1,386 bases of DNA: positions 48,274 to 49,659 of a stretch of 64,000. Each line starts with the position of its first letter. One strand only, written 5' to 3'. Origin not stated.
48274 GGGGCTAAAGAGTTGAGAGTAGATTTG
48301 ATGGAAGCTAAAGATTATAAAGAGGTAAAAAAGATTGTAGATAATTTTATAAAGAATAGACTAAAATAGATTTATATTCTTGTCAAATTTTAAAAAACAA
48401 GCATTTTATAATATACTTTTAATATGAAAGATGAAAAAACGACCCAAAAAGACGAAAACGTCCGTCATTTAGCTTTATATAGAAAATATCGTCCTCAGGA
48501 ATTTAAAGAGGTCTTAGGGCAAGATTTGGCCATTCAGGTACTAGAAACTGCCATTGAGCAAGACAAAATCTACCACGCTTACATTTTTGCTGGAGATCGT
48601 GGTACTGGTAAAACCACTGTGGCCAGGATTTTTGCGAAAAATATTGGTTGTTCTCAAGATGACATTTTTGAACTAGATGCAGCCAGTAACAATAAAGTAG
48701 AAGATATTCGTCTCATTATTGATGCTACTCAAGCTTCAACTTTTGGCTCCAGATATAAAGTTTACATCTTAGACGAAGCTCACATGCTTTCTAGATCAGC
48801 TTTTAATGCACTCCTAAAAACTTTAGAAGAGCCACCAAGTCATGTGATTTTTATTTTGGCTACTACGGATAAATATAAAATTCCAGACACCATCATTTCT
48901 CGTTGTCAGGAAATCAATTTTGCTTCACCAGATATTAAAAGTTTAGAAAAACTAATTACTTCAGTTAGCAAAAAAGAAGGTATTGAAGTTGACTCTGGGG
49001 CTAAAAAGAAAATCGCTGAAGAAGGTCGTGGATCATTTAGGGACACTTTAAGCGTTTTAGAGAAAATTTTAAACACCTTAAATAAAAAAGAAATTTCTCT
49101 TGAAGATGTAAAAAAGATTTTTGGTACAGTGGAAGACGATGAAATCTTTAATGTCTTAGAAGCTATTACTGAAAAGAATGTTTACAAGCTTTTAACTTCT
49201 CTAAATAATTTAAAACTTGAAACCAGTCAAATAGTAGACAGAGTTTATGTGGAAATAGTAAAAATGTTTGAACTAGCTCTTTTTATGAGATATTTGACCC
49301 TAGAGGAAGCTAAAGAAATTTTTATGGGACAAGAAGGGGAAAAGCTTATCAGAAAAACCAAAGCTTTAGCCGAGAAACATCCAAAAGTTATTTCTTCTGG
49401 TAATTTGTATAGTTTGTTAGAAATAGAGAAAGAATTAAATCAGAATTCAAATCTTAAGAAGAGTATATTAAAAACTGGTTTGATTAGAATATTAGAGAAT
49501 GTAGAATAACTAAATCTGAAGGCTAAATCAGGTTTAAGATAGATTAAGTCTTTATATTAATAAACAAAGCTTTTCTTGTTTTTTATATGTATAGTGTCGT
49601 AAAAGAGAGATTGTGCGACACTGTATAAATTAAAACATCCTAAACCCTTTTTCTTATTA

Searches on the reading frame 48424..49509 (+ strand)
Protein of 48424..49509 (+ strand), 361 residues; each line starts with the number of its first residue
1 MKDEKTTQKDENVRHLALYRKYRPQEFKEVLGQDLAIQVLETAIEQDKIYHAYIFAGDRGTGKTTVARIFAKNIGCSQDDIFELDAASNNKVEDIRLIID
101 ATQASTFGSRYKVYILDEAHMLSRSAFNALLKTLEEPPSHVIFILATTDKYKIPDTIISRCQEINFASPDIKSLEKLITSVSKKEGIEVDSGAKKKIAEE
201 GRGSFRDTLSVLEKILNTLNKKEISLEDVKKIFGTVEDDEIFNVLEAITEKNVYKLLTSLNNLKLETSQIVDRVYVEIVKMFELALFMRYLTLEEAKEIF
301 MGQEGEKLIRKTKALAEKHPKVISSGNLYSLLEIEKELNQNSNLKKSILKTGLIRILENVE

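Call 11: search_protein_families(library=pfam, proteins=[window:48424-49509:+], max_evalue=1)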
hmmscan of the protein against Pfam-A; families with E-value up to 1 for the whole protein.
window:48424-49509:+ (361 aa): 31 families (the best 25 are shown)
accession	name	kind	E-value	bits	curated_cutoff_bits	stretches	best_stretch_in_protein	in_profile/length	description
PF13177.12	DNA_pol3_delta2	-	2.1e-35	122.5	27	2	89-168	80-159/161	DNA polymerase III, delta subunit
PF00004.35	AAA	-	1.1e-13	52.1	21.2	1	54-165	2-127/131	ATPase family associated with various cellular activities (AAA)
PF07728.20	AAA_5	-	2.9e-06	27.8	22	1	54-137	3-93/139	AAA domain (dynein-related subfamily)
PF13401.12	AAA_22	-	5.1e-06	27.3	27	2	101-147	78-122/130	AAA domain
PF05496.18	RuvB_N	-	1.7e-05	25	27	1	23-136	2-110/159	Holliday junction DNA helicase RuvB P-loop domain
PF22608.2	DNAX_ATPase_lid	-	2.3e-05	24.5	27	1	178-213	6-41/49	DNA polymerase III clamp loader subunit, ATPase lid domain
PF13173.12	AAA_14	-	3e-05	24.5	27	1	52-137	4-88/129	AAA domain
PF06068.19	TIP49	-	8.4e-05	22.3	23.8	1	32-76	28-76/347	TIP49 P-loop domain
PF13604.12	AAA_30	-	0.00026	21.2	27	1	54-144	22-122/191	AAA domain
PF13479.12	AAA_24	-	0.00081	19.7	27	1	55-130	7-84/195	AAA domain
PF14532.12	Sigma54_activ_2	-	0.00098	19.8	25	1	31-148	1-108/138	Sigma-54 interaction domain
PF02367.23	TsaE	-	0.0038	17.6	26.6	1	46-78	20-49/128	Threonylcarbamoyl adenosine biosynthesis protein TsaE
PF02609.21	Exonuc_VII_S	-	0.0054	17.2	24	1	205-233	1-29/52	Exonuclease VII small subunit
PF03215.21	Rad17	-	0.0057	17.1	23.8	1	18-114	9-109/186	Rad17 P-loop domain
PF00270.35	DEAD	-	0.0075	16.5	26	1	108-147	115-159/167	DEAD/DEAH box helicase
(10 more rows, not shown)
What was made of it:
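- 48424..49509 (+): dnaX (DNA polymerase III gamma/tau, 361 aa). It is the left boundary and converges on the region. Pfam DNA_pol3_delta2 and AAA (call 11).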

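Call 12: find_encoding_contigs(protein=window:48424-49509:+, flank=6000, max_places=6)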
Protein window:48424-49509:+ (361 aa): no gene with exactly this product is on record in the collection.

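Call 13: find_related_loci(query=window:48424-49509:+, collection=genome_contigs, flank=5000)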
Query window:48424-49509:+ (361 aa) in genome_contigs; peptide patterns used: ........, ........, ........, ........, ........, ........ (x = any residue, [..] = any of these).
272 stretches matched a pattern; 15 encode a relative of the query (tblastn E <= 1e-3); 15 distinct loci.
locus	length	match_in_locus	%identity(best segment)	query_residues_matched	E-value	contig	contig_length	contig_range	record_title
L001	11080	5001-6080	93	1-360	0e+0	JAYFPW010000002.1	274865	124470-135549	MAG: Candidatus Elulimicrobiales bacterium isolate CA_14 c_CA_000000054258, whole genome shotgun sequence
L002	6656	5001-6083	92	1-361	0e+0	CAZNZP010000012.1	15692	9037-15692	MAG TPA_asm: uncultured Candidatus Saccharibacteria bacterium isolate SRP216815_co1_154 genome assembly, contig: NODE_45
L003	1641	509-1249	49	18-252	7e-78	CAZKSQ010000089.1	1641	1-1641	MAG TPA_asm: uncultured Candidatus Saccharibacteria bacterium isolate binchicken_co54_96 genome assembly, contig: NODE_1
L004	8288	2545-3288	48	18-261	2e-73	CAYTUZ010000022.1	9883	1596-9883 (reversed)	MAG TPA_asm: uncultured Candidatus Saccharibacteria bacterium isolate binchicken_co50_16 genome assembly, contig: NODE_8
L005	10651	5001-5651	51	18-234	1e-70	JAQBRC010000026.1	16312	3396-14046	MAG: Candidatus Nomurabacteria bacterium isolate RYN_389 scaffold_4216627, whole genome shotgun sequence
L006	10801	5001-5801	40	17-263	3e-59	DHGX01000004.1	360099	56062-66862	MAG TPA_asm: Patescibacteria group bacterium UBA4787 UBA4787_contig_3128, whole genome shotgun sequence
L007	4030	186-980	40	18-253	4e-59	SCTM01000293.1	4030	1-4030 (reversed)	MAG: Rhodospirillaceae bacterium isolate FW301_bin.2 FW301_bin.2-58917-1, whole genome shotgun sequence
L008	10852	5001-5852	39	15-280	6e-59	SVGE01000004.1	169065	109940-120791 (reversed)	MAG: Clostridiales bacterium isolate SIG350 NODE_331_length_169065_cov_3.769726, whole genome shotgun sequence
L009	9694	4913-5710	40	18-263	8e-59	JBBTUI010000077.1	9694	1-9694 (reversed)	MAG: Patescibacteria group bacterium isolate H41-bin211_1 H41_bin211_1_000000000077, whole genome shotgun sequence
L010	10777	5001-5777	43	18-253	2e-57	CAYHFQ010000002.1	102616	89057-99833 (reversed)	MAG TPA_asm: uncultured Gammaproteobacteria bacterium isolate ERP119702_co3_211 genome assembly, contig: NODE_59_length_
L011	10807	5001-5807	40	18-263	1e-55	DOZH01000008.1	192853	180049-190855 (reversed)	MAG TPA_asm: Candidatus Uhrbacteria bacterium isolate UBA11707 contig_3356, whole genome shotgun sequence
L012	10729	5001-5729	49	18-260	3e-74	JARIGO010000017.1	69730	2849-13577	MAG: Candidatus Nomurabacteria bacterium isolate CullarsAll.DT.14 k141_108150, whole genome shotgun sequence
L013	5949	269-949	26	21-248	6e-14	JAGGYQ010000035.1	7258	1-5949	MAG: Candidatus Aenigmatarchaeota archaeon isolate AUK182 PB_MBMC_136_c_000000000069, whole genome shotgun sequence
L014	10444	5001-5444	27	36-161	1e-10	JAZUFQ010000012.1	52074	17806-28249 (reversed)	MAG: Acutalibacteraceae bacterium isolate T1900045293_TH20190063.MAGScoT_cleanbin_000002 SGB_6051_k141_2058049, whole ge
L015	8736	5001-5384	26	28-135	2e-5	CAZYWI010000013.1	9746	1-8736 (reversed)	MAG TPA_asm: uncultured Candidatus Saccharibacteria bacterium isolate binchicken_co14_244 genome assembly, contig: NODE_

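Call 28: find_homologous_proteins(query=window:48424-49509:+, max_evalue=1e-60)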
Query window:48424-49509:+ (361 aa): 963 proteins with E <= 1e-60 among 8000 candidates; the best 120 are listed.
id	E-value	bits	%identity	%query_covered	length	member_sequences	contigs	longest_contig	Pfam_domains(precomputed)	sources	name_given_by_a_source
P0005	1.8e-221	752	99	100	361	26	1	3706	PF00004.36,PF13401.13,PF05496.19,PF13177.13,PF07728.21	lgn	-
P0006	2.0e-206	702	91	100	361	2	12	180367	PF00004.36,PF13401.13,PF05496.19,PF13177.13,PF07728.21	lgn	-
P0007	1.2e-183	628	82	99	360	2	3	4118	PF00004.36,PF13401.13,PF05496.19,PF13177.13,PF07728.21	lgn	-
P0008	6.5e-175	599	77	99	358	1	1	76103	PF13173.13,PF00004.36,PF13401.13,PF22608.3,PF13177.13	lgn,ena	-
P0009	2.1e-171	587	75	99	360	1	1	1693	PF00004.36,PF13401.13,PF05496.19,PF13177.13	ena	-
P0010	1.2e-170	585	76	97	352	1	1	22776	PF00004.36,PF13401.13,PF22608.3,PF05496.19,PF13177.13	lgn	-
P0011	1.2e-166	572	74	99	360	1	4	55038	PF00004.36,PF13401.13,PF13177.13,PF07728.21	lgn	-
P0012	3.7e-166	570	73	99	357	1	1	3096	PF06068.20,PF00004.36,PF13401.13,PF13177.13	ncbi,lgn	-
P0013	1.5e-160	552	70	99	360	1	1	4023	PF00004.36,PF13401.13,PF05496.19,PF13177.13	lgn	-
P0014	3.9e-157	540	69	99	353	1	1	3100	PF13604.13,PF00004.36,PF13401.13,PF05496.19,PF13177.13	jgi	-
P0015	2.1e-156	538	69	99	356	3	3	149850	PF00004.36,PF13401.13,PF05496.19,PF13177.13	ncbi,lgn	-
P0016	4.2e-154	530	69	99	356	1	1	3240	PF13604.13,PF00004.36,PF13401.13,PF05496.19,PF13177.13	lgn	-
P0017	4.9e-150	517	67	99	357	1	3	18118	PF06068.20,PF00004.36,PF13401.13,PF22608.3,PF21960.3,PF05496.19,PF13177.13,PF07728.21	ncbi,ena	-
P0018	1.9e-148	512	65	99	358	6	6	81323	PF00004.36,PF13401.13,PF22608.3,PF05496.19,PF13177.13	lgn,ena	-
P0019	4.1e-148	511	67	98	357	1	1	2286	PF06068.20,PF00004.36,PF13401.13,PF22608.3,PF21960.3,PF05496.19,PF13177.13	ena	-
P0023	8.8e-136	470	63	98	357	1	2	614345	PF06068.20,PF13604.13,PF00004.36,PF13401.13,PF22608.3,PF05496.19,PF13177.13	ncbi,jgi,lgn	ncbi:MAG: DNA polymerase III subunit gamma/tau [Candidatus Paceibacterota bacterium]|jgi:DNA polymer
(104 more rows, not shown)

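Call 29: find_encoding_contigs(protein=P0007, flank=4000, max_places=3)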
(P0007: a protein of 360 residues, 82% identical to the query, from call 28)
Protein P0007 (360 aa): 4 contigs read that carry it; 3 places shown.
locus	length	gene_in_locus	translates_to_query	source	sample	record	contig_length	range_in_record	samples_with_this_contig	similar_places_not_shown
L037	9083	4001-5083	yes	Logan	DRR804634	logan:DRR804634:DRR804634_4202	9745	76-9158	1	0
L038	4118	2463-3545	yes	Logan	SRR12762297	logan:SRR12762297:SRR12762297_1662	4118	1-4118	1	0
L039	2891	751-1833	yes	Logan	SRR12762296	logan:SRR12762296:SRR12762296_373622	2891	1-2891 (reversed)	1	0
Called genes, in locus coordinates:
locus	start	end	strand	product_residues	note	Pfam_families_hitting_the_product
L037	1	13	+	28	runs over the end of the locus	?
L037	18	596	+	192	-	PF01458:SUFBD_core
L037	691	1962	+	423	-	PF02403:Seryl_tRNA_N, PF00587:tRNA-synt_2b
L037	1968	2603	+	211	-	-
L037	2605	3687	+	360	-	PF01207:Dus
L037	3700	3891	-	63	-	-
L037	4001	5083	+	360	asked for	PF05496:RuvB_N (weak), PF13177:DNA_pol3_delta2, PF00004:AAA, PF07728:AAA_5 (faint), PF13401:AAA_22 (faint), PF13177:DNA_pol3_delta2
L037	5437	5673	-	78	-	-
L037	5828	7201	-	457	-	PF00749:tRNA-synt_1c, PF19269:Anticodon_2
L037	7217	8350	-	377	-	PF03033:Glyco_transf_28, PF04101:Glyco_tran_28_C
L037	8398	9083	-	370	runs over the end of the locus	PF01098:FTSW_RODA_SPOVE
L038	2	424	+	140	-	?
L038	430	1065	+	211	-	-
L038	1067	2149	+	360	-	PF01207:Dus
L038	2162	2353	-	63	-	-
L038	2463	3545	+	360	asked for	PF05496:RuvB_N (weak), PF13177:DNA_pol3_delta2, PF00004:AAA, PF07728:AAA_5 (faint), PF13401:AAA_22 (faint), PF13177:DNA_pol3_delta2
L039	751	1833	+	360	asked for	PF05496:RuvB_N (weak), PF13177:DNA_pol3_delta2, PF00004:AAA, PF07728:AAA_5 (faint), PF13401:AAA_22 (faint), PF13177:DNA_pol3_delta2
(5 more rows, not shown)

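Call 30: find_encoding_contigs(protein=P0008, flank=4000, max_places=2)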
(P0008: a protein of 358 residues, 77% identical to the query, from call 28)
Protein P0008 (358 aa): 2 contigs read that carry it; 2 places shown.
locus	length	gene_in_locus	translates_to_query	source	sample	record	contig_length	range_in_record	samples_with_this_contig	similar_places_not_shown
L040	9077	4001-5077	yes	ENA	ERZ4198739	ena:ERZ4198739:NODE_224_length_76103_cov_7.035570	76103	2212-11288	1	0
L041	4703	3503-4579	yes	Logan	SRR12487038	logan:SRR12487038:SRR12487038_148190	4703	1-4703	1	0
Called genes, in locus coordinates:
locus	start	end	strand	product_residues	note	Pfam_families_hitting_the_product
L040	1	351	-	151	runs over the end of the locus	-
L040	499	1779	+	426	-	PF02403:Seryl_tRNA_N, PF00587:tRNA-synt_2b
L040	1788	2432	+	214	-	-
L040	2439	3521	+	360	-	PF01207:Dus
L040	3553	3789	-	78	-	-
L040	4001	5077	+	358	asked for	PF13177:DNA_pol3_delta2, PF00004:AAA, PF13173:AAA_14 (faint), PF13401:AAA_22 (faint), PF13177:DNA_pol3_delta2, PF22608:DNAX_ATPase_lid (weak)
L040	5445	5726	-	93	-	-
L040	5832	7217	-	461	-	PF00749:tRNA-synt_1c, PF19269:Anticodon_2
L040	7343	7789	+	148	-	-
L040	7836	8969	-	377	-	PF03033:Glyco_transf_28, PF04101:Glyco_tran_28_C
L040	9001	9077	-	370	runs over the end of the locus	PF01098:FTSW_RODA_SPOVE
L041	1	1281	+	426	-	PF02403:Seryl_tRNA_N, PF00587:tRNA-synt_2b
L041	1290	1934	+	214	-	-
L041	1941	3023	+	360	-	PF01207:Dus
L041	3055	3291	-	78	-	-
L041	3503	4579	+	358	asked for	PF13177:DNA_pol3_delta2, PF00004:AAA, PF13173:AAA_14 (faint), PF13401:AAA_22 (faint), PF13177:DNA_pol3_delta2, PF22608:DNAX_ATPase_lid (weak)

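Call 31: find_encoding_contigs(protein=P0010, flank=4000, max_places=2)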
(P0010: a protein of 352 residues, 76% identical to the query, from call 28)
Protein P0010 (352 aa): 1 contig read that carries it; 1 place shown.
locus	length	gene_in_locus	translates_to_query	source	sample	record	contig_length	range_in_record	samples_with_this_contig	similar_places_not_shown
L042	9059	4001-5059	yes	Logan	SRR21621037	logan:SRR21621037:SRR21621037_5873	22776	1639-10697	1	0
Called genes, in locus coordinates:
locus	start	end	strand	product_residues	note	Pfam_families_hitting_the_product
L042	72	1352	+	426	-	PF02403:Seryl_tRNA_N, PF00587:tRNA-synt_2b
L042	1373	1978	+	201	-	-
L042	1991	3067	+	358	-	PF01207:Dus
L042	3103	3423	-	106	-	-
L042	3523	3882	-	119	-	-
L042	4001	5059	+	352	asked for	PF05496:RuvB_N (faint), PF13177:DNA_pol3_delta2, PF13401:AAA_22 (faint), PF00004:AAA, PF13177:DNA_pol3_delta2, PF22608:DNAX_ATPase_lid (weak)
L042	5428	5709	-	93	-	-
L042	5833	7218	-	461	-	PF00749:tRNA-synt_1c, PF19269:Anticodon_2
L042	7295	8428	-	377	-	PF03033:Glyco_transf_28, PF02684:LpxB (faint), PF04101:Glyco_tran_28_C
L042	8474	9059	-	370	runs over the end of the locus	PF01098:FTSW_RODA_SPOVE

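Call 32: find_encoding_contigs(protein=P0011, flank=4000, max_places=2)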
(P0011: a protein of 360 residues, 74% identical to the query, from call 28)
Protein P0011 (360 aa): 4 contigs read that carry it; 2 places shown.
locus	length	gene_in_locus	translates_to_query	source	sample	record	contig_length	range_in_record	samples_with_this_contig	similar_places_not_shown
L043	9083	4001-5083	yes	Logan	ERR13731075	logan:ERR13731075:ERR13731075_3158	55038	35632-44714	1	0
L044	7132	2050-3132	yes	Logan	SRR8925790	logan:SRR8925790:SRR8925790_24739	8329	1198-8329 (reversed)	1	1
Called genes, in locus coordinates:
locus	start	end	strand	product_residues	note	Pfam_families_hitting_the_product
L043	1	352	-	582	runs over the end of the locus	PF05970:PIF1, PF13245:AAA_19, PF13401:AAA_22, PF13604:AAA_30, PF21530:Pif1_2B_dom (weak), PF14493:HTH_40 (weak)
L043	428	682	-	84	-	-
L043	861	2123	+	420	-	PF02403:Seryl_tRNA_N, PF00587:tRNA-synt_2b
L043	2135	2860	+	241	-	-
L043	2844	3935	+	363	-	PF01207:Dus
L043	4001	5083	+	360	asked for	PF13177:DNA_pol3_delta2, PF00004:AAA, PF07728:AAA_5 (faint), PF13401:AAA_22 (faint), PF13177:DNA_pol3_delta2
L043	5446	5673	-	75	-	-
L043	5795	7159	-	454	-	PF00749:tRNA-synt_1c, PF19269:Anticodon_2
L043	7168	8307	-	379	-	PF03033:Glyco_transf_28, PF04101:Glyco_tran_28_C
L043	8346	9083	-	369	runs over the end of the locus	PF01098:FTSW_RODA_SPOVE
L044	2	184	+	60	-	?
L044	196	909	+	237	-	-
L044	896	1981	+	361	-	PF01207:Dus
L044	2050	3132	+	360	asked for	PF13177:DNA_pol3_delta2, PF00004:AAA, PF07728:AAA_5 (faint), PF13401:AAA_22 (faint), PF13177:DNA_pol3_delta2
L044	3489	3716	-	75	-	-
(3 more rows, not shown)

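Call 38: find_encoding_contigs(protein=P0015, flank=5000, max_places=1)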
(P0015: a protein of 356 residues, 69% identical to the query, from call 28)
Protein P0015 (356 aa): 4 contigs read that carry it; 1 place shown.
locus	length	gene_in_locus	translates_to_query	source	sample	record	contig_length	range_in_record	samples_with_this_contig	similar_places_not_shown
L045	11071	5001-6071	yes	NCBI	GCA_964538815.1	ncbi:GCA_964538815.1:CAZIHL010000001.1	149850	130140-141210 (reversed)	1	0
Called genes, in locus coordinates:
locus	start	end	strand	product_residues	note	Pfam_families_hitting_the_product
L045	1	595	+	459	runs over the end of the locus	PF19295:SufBD_N, PF01458:SUFBD_core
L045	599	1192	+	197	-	PF01458:SUFBD_core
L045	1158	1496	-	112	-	-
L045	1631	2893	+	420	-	PF02403:Seryl_tRNA_N, PF00587:tRNA-synt_2b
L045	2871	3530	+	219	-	-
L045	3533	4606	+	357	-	PF01207:Dus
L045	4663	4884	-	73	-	-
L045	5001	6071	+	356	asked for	PF05496:RuvB_N (faint), PF13177:DNA_pol3_delta2, PF00004:AAA, PF13401:AAA_22 (faint), PF13177:DNA_pol3_delta2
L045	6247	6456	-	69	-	-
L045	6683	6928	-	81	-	-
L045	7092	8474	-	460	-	PF00749:tRNA-synt_1c, PF19269:Anticodon_2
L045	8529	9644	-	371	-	PF03033:Glyco_transf_28, PF04101:Glyco_tran_28_C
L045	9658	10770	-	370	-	PF01098:FTSW_RODA_SPOVE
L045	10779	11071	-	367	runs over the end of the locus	PF00953:Glycos_transf_4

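Call 39: find_encoding_contigs(protein=P0018, flank=5000, max_places=1)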
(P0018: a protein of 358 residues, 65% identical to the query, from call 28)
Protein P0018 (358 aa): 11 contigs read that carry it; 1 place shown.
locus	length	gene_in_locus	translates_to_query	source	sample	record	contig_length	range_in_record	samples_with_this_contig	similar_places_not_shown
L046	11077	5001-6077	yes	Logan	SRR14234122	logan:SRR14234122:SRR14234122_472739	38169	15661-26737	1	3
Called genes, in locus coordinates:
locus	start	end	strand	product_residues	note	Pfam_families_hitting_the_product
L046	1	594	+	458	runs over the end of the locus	PF19295:SufBD_N, PF01458:SUFBD_core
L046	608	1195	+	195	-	PF01458:SUFBD_core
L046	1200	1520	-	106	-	-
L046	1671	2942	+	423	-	PF02403:Seryl_tRNA_N, PF00587:tRNA-synt_2b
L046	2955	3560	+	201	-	-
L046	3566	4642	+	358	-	PF01207:Dus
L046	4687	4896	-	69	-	-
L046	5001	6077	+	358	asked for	PF05496:RuvB_N (weak), PF13177:DNA_pol3_delta2, PF00004:AAA, PF13401:AAA_22 (faint), PF13177:DNA_pol3_delta2, PF22608:DNAX_ATPase_lid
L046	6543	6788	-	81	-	-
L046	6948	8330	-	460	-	PF00749:tRNA-synt_1c, PF19269:Anticodon_2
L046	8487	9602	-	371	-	PF03033:Glyco_transf_28, PF04101:Glyco_tran_28_C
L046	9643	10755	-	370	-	PF01098:FTSW_RODA_SPOVE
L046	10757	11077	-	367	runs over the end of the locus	PF00953:Glycos_transf_4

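Call 40: find_encoding_contigs(protein=P0023, flank=5000, max_places=1)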
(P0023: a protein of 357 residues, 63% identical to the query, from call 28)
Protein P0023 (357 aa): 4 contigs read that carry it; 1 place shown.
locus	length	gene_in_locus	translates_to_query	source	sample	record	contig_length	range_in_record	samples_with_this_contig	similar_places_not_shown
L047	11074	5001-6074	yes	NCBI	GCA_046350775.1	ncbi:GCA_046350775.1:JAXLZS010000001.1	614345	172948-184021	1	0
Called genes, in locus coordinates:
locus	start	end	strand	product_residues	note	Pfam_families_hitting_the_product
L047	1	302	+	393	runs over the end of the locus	PF02163:Peptidase_M50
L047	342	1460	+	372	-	PF03033:Glyco_transf_28, PF04101:Glyco_tran_28_C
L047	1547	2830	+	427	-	PF02403:Seryl_tRNA_N, PF00587:tRNA-synt_2b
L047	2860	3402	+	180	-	-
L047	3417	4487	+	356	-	PF01207:Dus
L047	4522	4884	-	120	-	-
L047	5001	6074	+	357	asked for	PF06068:TIP49 (faint), PF05496:RuvB_N (weak), PF13177:DNA_pol3_delta2, PF13604:AAA_30 (faint), PF00004:AAA, PF13401:AAA_22 (faint), PF13177:DNA_pol3_delta2, PF22608:DNAX_ATPase_lid (faint)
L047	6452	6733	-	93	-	-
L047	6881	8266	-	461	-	PF00749:tRNA-synt_1c, PF19269:Anticodon_2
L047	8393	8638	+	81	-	-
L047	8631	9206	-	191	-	PF01458:SUFBD_core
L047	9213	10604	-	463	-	PF19295:SufBD_N, PF01458:SUFBD_core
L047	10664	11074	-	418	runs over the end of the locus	PF00587:tRNA-synt_2b, PF03129:HGTP_anticodon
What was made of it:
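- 48424..49509 (+): It was used as the anchor to fetch syntenic loci (calls 13, 28-32, 38-40).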
